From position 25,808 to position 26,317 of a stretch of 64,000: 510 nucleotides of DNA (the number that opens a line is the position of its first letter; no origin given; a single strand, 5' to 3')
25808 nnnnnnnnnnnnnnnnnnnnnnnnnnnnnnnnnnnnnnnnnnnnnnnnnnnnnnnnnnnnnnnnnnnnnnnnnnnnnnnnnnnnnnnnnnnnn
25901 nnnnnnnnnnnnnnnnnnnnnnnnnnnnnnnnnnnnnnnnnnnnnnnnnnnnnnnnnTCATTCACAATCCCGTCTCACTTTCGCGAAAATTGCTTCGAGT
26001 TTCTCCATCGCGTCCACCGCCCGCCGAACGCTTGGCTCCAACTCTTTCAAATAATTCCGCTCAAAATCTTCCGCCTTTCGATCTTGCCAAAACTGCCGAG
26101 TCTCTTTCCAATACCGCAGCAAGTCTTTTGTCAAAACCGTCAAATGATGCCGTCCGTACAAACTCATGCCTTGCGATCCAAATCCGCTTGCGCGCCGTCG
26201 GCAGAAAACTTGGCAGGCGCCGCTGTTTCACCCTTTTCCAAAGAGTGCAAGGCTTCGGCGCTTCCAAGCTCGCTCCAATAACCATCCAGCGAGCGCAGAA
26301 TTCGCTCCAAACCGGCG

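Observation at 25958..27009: Small helical proteins share a W-Q-D-x5-F motif where WXG100 proteins carry W-x-G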

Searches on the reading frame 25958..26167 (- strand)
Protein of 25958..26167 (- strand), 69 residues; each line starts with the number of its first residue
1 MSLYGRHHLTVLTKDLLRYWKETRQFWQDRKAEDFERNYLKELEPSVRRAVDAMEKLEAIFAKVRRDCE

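Call 3: search_protein_families(library=pfam, proteins=[window:25958-26167:-], max_evalue=1)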
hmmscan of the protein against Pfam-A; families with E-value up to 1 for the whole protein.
window:25958-26167:- (69 aa): 1 family
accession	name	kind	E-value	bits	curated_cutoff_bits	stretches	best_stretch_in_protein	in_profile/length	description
PF17107.11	SesA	-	0.17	12.4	26.3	1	27-66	46-85/122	N-terminal domain on NACHT_NTPase and P-loop NTPases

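Call 4: search_protein_families(library=ncbifam, proteins=[window:25958-26167:-], max_evalue=1)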
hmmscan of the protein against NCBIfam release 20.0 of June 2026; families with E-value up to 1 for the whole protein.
window:25958-26167:- (69 aa): 2 families
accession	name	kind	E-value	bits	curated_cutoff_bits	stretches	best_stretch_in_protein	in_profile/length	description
NF010696.0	PRK14096.1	equivalog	0.17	10.4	671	1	19-59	15-55/528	glucose-6-phosphate isomerase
TIGR04559.1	SoxH_rel_PQQ_2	hypoth_equivalog_domain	0.18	11.2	280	1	31-66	221-256/283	quinoprotein relay system zinc metallohydrolase 2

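Call 9: find_homologous_proteins(query=window:25958-26167:-, max_evalue=0.01)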
Query window:25958-26167:- (69 aa): 8 proteins with E <= 0.01 among 8 candidates.
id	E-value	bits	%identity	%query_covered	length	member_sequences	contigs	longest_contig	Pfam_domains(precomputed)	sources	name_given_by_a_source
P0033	2.0e-39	149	100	100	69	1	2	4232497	-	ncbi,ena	-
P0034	3.1e-35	136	91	100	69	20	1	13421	-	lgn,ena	-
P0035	7.3e-35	135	91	100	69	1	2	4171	-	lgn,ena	-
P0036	1.9e-34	134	91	100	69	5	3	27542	-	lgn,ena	-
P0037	1.0e-32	128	88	100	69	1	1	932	-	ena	-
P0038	8.9e-32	125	86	100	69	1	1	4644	-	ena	-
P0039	1.1e-31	125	87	100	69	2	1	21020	-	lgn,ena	-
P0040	2.8e-31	124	87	100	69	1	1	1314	-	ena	-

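Call 29: search_protein_families(library=padloc, proteins=[window:25958-26167:-], max_evalue=0.1)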
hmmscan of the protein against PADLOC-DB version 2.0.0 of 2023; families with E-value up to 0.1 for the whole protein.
window:25958-26167:- (69 aa): 0 families

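Call 32: find_homologous_proteins(query=A2, max_evalue=0.1)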
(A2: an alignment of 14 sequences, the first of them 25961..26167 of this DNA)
Query A2 (14 sequences) (69 aa, profile of the alignment): 1393 proteins with E <= 0.1 among 1729 candidates; the best 120 are listed.
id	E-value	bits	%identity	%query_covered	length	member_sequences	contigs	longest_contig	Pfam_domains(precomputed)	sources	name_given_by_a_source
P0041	8.6e-29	117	41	91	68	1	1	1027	-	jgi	jgi:uncharacterized protein YeaO (DUF488 family)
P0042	1.2e-28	117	43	91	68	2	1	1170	-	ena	-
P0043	1.3e-28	117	41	91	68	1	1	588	-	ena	-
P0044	1.3e-28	116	44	91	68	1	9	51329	-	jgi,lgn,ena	jgi:uncharacterized protein YeaO (DUF488 family)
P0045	1.8e-28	116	43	91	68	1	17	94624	-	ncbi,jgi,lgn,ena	ncbi:MAG: hypothetical protein ABSD29_01135 [Verrucomicrobiota bacterium]|jgi:uncharacterized protei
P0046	1.9e-28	116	43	91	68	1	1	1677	-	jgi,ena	-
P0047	1.9e-28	116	43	91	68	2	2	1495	-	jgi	jgi:hypothetical protein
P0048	2.1e-28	116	41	91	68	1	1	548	-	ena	-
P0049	2.3e-28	116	43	91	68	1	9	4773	-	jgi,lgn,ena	jgi:thymidylate synthase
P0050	2.4e-28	116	43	91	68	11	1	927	-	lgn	-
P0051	2.6e-28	116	46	91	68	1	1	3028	-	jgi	jgi:hypothetical protein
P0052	2.8e-28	115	43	91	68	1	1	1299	-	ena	-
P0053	3.1e-28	115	43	91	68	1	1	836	-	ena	-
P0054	3.2e-28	115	43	88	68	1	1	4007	-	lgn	-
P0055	3.4e-28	115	44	88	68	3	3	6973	-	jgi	jgi:hypothetical protein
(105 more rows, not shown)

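Call 42: predict_structure(alignment_id=A3)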
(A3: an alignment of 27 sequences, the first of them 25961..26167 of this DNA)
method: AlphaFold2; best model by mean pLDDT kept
length: 69 residues; sequences in the alignment: 27
mean_pLDDT: 83.8   pTM: 0.48
mean pLDDT of the five models: 83.8, 83.4, 83.0, 81.1, 78.2
residues with pLDDT >= 90: 12; 70-90: 52; 50-70: 5; < 50: 0
segments of 3 or more residues with pLDDT < 50: none
pLDDT, mean of each block of 10 residues (from residue 1): 71 86 80 85 88 89 87
secondary structure, 60 per line:
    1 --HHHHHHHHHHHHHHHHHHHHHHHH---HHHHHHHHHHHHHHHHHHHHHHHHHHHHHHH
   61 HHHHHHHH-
elements in order: H3-26 H30-68

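Call 44: fold_search(model_id=the predicted structure, library=pdb)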
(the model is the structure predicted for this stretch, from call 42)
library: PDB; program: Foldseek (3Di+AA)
matches with E <= 10: 0; with E <= 0.001: 0
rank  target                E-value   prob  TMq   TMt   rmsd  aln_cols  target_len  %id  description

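Call 57: search_protein_families(library=pfam, alignment_id=A3, max_evalue=1)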
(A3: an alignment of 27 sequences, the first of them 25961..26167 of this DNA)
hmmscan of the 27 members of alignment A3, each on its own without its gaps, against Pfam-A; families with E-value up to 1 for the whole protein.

A. member 1, window:25961-26167:- (69 aa): 1 family
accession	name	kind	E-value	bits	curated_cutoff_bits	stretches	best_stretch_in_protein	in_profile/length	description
PF17107.11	SesA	-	0.17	12.4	26.3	1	27-66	46-85/122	N-terminal domain on NACHT_NTPase and P-loop NTPases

B. families by the number of members that match (of 27 scanned): 24 families
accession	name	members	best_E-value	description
PF18913.5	FBPase_C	7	0.0082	Fructose-1-6-bisphosphatase, C-terminal domain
PF22751.1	DUF488-N3a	5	0.011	Active DUF488-N3 subclade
PF13334.11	DUF4094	4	0.025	Domain of unknown function (DUF4094)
PF06013.18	WXG100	3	0.03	Proteins of 100 residues with WXG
PF17107.11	SesA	3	0.081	N-terminal domain on NACHT_NTPase and P-loop NTPases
PF25199.1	nSTAND_NTPase5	2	0.012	Novel STAND NTPase 5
PF21402.2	NLRX1_C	2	0.04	NLR family member X1, C-terminal domain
PF13628.12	DUF4142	2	0.061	Domain of unknown function (DUF4142)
PF05459.17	Herpes_UL69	2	0.081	Herpesvirus transcriptional regulator family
PF10158.14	LOH1CR12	2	0.13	Tumour suppressor protein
PF21496.2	MIC5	2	0.16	Microneme protein MIC5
PF17931.6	TetR_C_23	1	0.036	Tetracyclin repressor-like, C-terminal domain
PF01865.21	PhoU_div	1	0.039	Protein of unknown function DUF47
PF04343.18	DUF488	1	0.053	Domain of unknown function DUF488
PF05164.18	ZapA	1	0.055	Cell division protein ZapA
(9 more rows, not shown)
